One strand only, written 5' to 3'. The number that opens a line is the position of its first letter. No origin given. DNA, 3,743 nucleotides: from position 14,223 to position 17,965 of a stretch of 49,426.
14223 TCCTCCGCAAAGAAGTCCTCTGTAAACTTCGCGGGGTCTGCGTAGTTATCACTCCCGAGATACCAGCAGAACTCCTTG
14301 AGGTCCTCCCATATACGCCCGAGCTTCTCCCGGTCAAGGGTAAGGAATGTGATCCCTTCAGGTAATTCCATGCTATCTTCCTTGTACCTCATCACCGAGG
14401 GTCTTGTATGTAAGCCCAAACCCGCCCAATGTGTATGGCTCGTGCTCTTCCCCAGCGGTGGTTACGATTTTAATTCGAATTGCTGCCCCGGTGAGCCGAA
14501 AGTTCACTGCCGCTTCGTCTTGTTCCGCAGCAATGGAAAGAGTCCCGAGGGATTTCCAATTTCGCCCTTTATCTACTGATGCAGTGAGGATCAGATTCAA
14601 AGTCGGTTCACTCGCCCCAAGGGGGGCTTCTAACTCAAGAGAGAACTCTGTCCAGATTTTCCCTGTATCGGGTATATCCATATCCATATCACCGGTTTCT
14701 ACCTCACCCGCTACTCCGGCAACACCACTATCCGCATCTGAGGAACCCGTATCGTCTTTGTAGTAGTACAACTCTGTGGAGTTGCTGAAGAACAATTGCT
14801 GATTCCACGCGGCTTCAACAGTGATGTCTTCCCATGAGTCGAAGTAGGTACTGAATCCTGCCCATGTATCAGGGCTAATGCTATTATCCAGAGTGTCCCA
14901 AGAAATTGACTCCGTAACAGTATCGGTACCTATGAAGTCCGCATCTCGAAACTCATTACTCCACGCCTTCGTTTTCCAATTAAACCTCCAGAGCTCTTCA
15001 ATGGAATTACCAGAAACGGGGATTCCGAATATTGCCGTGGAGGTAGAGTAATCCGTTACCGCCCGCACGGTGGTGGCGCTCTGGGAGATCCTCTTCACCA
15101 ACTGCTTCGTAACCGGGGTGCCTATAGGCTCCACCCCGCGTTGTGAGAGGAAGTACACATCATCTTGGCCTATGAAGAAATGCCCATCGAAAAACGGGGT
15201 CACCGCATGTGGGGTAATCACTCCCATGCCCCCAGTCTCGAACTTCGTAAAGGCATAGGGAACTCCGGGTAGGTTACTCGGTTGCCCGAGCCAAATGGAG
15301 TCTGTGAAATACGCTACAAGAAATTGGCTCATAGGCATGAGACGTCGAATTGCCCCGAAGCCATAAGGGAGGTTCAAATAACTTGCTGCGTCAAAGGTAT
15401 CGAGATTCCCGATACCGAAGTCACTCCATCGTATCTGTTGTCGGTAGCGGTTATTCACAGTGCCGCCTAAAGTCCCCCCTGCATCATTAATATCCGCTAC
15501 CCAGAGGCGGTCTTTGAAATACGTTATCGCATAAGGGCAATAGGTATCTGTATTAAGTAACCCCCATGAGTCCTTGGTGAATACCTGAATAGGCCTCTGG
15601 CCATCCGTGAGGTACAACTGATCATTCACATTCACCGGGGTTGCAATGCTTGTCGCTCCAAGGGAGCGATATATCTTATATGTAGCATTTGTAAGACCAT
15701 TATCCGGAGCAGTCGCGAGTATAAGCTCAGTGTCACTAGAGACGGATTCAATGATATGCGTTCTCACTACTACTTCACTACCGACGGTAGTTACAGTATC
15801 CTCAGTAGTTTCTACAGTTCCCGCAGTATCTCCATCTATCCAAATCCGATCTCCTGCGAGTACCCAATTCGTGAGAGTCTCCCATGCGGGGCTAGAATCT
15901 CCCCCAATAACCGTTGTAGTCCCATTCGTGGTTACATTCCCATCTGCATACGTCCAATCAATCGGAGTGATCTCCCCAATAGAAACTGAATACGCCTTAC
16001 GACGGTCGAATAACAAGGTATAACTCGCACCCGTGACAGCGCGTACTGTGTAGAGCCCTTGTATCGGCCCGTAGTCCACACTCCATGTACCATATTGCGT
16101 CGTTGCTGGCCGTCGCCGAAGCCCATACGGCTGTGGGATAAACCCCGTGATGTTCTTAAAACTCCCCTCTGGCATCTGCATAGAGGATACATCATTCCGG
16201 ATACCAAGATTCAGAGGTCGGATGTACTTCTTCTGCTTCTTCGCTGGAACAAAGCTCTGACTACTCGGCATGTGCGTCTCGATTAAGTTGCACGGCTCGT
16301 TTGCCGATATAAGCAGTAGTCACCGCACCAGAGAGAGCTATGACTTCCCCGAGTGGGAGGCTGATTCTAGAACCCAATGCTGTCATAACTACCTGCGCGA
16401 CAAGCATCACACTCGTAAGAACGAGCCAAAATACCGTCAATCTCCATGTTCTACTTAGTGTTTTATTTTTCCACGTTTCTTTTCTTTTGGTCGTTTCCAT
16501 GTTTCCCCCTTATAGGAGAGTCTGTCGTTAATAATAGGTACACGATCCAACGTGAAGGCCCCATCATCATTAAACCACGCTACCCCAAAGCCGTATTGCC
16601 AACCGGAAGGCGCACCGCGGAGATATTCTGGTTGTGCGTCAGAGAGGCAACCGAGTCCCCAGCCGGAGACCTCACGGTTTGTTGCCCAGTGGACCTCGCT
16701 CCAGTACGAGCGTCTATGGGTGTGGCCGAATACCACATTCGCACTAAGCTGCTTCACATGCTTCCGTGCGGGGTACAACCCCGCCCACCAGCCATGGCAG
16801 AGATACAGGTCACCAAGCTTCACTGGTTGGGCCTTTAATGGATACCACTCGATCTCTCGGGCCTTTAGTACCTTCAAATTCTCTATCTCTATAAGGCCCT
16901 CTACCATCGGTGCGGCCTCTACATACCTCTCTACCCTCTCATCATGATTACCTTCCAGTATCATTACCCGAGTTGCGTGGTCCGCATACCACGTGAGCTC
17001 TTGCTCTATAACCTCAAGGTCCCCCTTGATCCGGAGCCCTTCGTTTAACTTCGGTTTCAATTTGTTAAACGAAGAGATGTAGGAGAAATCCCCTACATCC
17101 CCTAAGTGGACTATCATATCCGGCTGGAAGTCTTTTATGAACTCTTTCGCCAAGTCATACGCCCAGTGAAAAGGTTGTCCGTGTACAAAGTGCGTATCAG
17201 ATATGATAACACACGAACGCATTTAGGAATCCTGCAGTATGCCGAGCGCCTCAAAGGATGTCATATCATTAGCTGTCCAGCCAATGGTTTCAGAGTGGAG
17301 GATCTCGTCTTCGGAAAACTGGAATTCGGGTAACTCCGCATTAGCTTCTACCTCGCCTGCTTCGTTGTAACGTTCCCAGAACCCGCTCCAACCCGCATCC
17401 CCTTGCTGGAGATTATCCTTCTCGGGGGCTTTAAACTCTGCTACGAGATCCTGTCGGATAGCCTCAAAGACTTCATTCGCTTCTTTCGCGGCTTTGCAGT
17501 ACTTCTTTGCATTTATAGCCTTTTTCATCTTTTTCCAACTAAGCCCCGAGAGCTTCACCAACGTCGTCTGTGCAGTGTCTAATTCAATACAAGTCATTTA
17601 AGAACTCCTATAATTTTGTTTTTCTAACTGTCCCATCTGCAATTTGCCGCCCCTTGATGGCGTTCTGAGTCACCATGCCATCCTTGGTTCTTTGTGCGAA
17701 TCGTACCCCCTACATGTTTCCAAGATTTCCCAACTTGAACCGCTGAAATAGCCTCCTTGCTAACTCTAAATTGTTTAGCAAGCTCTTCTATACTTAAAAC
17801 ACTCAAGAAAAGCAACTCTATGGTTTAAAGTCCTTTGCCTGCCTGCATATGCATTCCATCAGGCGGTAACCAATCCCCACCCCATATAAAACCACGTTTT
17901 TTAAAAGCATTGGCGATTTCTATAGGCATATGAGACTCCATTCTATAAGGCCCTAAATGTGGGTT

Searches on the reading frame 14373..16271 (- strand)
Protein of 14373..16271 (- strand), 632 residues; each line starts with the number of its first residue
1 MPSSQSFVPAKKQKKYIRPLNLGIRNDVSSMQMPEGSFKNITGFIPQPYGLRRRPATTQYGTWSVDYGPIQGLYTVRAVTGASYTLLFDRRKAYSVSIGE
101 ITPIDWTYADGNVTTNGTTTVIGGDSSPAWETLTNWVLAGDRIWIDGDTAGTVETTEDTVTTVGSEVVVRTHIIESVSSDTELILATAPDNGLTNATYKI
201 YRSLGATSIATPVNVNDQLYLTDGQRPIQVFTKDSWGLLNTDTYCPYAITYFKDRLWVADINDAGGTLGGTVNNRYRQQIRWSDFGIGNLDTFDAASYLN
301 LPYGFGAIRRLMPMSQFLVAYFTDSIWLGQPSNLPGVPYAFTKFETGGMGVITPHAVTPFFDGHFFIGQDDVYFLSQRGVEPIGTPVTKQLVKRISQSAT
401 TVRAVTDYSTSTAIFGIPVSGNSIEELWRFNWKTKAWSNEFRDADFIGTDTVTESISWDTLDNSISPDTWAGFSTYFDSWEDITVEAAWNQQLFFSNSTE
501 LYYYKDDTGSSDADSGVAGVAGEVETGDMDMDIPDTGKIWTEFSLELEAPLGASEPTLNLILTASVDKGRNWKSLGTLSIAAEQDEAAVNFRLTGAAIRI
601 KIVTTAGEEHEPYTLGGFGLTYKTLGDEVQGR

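Call 71: search_protein_families(library=pfam, proteins=[window:14373-16271:-], max_evalue=0.01)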
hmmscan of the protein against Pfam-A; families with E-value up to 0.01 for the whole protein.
window:14373-16271:- (632 aa): 0 families

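Call 72: search_protein_families(library=phrogs, proteins=[window:14373-16271:-], max_evalue=0.001)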
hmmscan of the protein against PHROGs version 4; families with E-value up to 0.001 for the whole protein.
window:14373-16271:- (632 aa): 1 family
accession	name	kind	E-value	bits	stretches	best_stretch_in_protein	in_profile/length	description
phrog_3287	-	head and packaging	2.4e-18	67.3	1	58-626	48-522/524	virion structural protein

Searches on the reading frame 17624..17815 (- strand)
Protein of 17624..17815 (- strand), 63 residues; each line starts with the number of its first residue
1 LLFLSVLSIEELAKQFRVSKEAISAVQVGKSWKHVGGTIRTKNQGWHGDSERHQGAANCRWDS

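Call 71: search_protein_families(library=pfam, proteins=[window:17624-17815:-], max_evalue=0.01)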
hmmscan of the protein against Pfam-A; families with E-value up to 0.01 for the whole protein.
window:17624-17815:- (63 aa): 1 family
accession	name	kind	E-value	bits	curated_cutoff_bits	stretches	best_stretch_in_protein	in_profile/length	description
PF18728.6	HEPN_AbiV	-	0.0064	17.1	27.1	1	3-46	34-80/155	AbiV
